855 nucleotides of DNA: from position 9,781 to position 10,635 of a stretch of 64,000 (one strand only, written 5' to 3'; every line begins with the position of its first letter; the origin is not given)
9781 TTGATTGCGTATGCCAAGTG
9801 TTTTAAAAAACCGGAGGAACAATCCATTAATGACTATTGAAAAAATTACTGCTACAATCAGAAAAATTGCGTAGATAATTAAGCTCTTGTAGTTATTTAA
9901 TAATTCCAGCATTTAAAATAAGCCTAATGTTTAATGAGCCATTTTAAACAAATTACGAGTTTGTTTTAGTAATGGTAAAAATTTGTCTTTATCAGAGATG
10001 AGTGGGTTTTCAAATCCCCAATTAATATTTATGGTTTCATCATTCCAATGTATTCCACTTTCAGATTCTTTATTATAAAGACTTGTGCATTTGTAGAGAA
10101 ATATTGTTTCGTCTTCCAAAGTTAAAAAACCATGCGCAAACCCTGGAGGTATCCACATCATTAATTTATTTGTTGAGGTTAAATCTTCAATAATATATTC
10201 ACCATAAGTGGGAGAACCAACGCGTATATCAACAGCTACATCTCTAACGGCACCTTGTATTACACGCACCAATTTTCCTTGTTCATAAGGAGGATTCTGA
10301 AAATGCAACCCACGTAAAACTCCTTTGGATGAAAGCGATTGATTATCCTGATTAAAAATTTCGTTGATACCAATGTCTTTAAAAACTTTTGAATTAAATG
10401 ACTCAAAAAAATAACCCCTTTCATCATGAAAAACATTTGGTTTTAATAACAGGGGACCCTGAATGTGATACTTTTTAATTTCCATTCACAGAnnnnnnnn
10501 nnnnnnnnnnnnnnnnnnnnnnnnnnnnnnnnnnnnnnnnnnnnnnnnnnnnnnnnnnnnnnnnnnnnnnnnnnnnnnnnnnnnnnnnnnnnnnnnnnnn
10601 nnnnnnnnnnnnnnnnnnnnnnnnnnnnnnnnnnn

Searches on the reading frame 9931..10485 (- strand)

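Call 49: search_protein_families(library=pfam, proteins=[window:9931-10485:-], max_evalue=0.001)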
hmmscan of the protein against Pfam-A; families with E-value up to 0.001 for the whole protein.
window:9931-10485:- (184 aa): 1 family
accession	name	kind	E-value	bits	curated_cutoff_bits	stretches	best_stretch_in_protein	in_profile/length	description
PF00908.23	dTDP_sugar_isom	-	1.2e-68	230.6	27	1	7-174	3-167/168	dTDP-4-dehydrorhamnose 3,5-epimerase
